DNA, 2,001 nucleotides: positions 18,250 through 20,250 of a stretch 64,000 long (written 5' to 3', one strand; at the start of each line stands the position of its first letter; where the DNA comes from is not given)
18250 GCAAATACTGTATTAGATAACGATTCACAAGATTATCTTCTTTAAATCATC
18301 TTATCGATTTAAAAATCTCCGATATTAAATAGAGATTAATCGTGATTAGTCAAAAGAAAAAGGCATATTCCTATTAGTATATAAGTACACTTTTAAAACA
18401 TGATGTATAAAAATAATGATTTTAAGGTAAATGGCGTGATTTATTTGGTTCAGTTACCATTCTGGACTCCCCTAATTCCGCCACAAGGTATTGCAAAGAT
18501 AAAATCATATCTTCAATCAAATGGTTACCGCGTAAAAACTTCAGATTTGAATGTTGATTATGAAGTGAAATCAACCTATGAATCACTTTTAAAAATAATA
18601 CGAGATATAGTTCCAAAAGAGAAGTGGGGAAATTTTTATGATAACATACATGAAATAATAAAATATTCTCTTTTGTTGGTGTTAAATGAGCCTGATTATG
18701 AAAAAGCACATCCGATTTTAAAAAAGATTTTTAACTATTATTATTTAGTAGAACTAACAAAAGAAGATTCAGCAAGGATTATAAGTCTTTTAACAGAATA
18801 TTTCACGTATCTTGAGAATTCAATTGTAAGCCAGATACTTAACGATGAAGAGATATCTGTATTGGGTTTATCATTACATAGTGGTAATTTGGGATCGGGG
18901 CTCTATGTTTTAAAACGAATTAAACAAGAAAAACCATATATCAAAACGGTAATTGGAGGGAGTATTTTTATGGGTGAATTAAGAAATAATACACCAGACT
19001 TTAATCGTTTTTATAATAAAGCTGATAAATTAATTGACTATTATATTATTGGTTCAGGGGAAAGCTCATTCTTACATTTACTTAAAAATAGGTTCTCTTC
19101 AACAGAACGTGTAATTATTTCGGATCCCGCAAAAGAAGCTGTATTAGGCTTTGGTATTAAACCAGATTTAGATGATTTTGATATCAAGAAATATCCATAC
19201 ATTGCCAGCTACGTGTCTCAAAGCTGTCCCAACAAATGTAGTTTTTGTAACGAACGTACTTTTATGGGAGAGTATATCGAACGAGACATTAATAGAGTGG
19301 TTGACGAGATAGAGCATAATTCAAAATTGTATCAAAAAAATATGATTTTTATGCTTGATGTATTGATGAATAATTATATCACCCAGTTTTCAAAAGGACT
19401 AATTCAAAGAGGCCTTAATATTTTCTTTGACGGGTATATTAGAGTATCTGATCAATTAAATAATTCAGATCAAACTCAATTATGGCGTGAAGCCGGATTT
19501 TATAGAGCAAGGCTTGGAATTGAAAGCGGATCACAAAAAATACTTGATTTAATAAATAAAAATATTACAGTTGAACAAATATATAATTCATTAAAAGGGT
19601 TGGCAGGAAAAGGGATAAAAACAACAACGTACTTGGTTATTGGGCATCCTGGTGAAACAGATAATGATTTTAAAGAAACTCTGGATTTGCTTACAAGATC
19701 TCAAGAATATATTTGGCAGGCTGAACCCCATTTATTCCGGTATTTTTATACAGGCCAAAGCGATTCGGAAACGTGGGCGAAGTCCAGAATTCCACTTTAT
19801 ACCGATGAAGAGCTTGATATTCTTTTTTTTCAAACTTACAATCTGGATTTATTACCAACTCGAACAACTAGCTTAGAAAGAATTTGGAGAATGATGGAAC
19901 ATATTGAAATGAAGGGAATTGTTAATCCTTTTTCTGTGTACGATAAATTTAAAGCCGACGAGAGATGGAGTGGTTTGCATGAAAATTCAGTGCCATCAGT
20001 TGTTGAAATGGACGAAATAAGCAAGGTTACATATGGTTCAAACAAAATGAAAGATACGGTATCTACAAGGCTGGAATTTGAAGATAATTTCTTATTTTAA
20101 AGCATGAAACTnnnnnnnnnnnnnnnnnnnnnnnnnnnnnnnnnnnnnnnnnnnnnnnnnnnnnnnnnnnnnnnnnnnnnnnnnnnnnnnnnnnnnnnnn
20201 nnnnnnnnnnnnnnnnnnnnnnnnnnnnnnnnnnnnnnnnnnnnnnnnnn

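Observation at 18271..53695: Seven proteins from four unrelated families end in the same acidic-aromatic tail (D/N-F/Y-x-F/L-COOH)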

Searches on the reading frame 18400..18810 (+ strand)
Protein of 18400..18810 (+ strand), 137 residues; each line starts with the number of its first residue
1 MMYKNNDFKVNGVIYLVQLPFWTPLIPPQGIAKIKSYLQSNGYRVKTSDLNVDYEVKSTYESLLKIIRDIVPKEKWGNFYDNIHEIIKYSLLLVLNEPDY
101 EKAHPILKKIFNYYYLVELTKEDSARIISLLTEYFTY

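Call 34: search_protein_families(library=pfam, proteins=[window:18400-18810:+], max_evalue=10)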
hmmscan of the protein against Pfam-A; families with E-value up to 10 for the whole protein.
window:18400-18810:+ (137 aa): 2 families
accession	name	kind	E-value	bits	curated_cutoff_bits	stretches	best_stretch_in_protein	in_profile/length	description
PF13310.11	Virulence_RhuM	-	0.057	13.1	33.7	1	33-111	51-119/252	Virulence protein RhuM family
PF18365.6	PI_PP_C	-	0.11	13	25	1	18-41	32-55/125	Phosphoinositide phosphatase C-terminal domain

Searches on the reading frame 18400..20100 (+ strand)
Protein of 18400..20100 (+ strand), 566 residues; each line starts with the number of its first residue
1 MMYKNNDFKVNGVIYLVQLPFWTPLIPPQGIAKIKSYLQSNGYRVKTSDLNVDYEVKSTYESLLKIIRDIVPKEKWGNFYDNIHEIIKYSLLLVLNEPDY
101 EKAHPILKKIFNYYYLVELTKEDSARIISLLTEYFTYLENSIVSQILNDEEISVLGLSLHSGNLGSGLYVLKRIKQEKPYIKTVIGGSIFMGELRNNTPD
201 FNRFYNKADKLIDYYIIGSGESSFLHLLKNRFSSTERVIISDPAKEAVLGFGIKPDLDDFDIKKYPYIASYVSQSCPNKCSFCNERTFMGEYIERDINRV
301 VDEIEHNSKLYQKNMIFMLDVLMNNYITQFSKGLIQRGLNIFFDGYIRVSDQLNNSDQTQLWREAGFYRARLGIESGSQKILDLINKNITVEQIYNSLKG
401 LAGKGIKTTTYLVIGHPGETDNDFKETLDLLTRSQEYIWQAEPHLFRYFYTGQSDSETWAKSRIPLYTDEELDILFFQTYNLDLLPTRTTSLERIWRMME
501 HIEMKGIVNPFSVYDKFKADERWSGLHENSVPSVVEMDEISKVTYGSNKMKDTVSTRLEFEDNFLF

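Call 4: search_protein_families(library=pfam, proteins=[window:18400-20100:+])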
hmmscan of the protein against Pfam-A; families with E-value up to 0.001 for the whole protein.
window:18400-20100:+ (566 aa): 2 families
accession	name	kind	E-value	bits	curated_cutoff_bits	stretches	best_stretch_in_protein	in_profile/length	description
PF04055.27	Radical_SAM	-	2.3e-20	73.9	29.5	1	272-431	3-166/166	Radical SAM superfamily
PF02310.24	B12-binding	-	8.3e-06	26.1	32.1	0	145-194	45-97/121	B12 binding domain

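Call 23: search_protein_families(library=ncbifam, proteins=[window:18400-20097:+], max_evalue=0.01)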
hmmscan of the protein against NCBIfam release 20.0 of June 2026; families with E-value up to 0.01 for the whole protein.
window:18400-20097:+ (566 aa): 23 families
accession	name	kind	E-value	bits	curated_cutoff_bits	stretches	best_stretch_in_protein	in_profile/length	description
TIGR04479.1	bcpD_PhpK_rSAM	subfamily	8.5e-26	90.4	600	1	268-443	242-418/504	PhpK family radical SAM P-methyltransferase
TIGR02026.1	BchE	equivalog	2.2e-23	82.9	481.35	1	243-435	162-366/497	magnesium-protoporphyrin IX monomethyl ester anaerobic oxidative cyclase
TIGR04072.2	rSAM_ladder_B12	equivalog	6.3e-23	81.1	360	1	212-433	121-348/443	lipid biosynthesis B12-binding/radical SAM protein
TIGR03975.1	rSAM_ocin_1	subfamily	1.1e-21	77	281.85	2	278-432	276-428/606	RiPP maturation radical SAM C-methyltransferase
TIGR04385.1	B12_rSAM_cofa1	equivalog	3.4e-18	66.1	450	1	241-433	162-363/438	B12 lower ligand biosynthesis radical SAM protein BzaD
TIGR04013.1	B12_SAM_MJ_1487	hypoth_equivalog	1.3e-15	57.1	251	2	371-433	270-332/382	TIGR04013 family B12-binding domain/radical SAM domain-containing protein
TIGR04014.1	B12_SAM_MJ_0865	equivalog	3.6e-15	55.7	360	1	372-433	274-335/434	methyl-coenzyme M reductase glutamine C-methyltransferase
TIGR03471.1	HpnJ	equivalog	3.3e-14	52.6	577.6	1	264-431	194-362/472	hopanoid biosynthesis associated radical SAM protein HpnJ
NF050148.1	rSAM_ApyD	equivalog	3.4e-13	48.9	750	1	274-434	206-366/645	RiPP biosynthesis radical SAM protein ApyD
TIGR00089.1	TIGR00089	subfamily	6.8e-13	48.2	251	1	271-435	144-319/429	MiaB/RimO family radical SAM methylthiotransferase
NF038361.1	rSAM_Sden_1168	equivalog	3.2e-11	42.5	575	1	269-428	284-445/560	Sden_1168 family B12-binding radical SAM P-methyltransferase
TIGR01579.1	MiaB-like-C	equivalog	1.5e-10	40.9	357.05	1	272-435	145-319/416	tRNA (N(6)-L-threonylcarbamoyladenosine(37)-C(2))-methylthiotransferase MtaB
TIGR01574.1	miaB-methiolase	equivalog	1.1e-09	37.9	355.3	1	372-433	261-324/437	tRNA (N6-isopentenyl adenosine(37)-C2)-methylthiotransferase MiaB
TIGR01125.1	TIGR01125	equivalog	4.8e-08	32.5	356.95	1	263-317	135-187/432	30S ribosomal protein S12 methylthiotransferase RimO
TIGR01578.1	MiaB-like-B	hypoth_equivalog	7.3e-08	31.6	314.7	1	373-434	249-312/421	tRNA (N(6)-L-threonylcarbamoyladenosine(37)-C(2))-methylthiotransferase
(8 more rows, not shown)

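Call 70: find_homologous_proteins(query=window:18400-20097:+, max_evalue=1e-20)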
Query window:18400-20097:+ (566 aa): 678 proteins with E <= 1e-20 among 8000 candidates; the best 120 are listed.
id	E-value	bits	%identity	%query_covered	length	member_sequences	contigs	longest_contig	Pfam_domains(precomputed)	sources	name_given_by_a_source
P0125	0.0e+0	1284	100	100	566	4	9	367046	PF04055.28,PF02310.25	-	-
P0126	7.4e-246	835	64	99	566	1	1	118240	PF04055.28,PF02310.25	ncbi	ncbi:MAG: radical SAM protein [Marinifilaceae bacterium]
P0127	1.4e-148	514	46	95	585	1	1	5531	PF04055.28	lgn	-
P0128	2.8e-148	513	46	93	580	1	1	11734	PF04055.28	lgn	-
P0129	3.1e-146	506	44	99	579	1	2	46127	PF04055.28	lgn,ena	-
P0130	5.0e-145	502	45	93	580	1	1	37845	PF04055.28,PF02310.25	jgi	jgi:hypothetical protein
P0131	7.2e-143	495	41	98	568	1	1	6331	PF04055.28,PF02310.25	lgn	-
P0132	1.6e-138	481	42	99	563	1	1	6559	PF04055.28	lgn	-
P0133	8.0e-135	469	41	93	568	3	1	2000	PF04055.28,PF02310.25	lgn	-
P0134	2.8e-133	463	42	93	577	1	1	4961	PF04055.28,PF02310.25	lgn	-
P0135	1.7e-132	461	40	95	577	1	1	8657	PF04055.28,PF02310.25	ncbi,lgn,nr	ncbi:MAG: hypothetical protein QG657_5337 [Acidobacteriota bacterium]|nr:hypothetical protein [Acido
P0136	2.1e-132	461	39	98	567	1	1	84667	PF04055.28,PF02310.25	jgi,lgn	jgi:hypothetical protein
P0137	6.1e-132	459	40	96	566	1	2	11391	PF04055.28,PF02310.25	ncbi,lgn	-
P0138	8.3e-132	459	41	93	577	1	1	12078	PF04055.28,PF02310.25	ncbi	-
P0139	1.0e-131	458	40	98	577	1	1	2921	PF04055.28,PF02310.25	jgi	jgi:MoaA/NifB/PqqE/SkfB family radical SAM enzyme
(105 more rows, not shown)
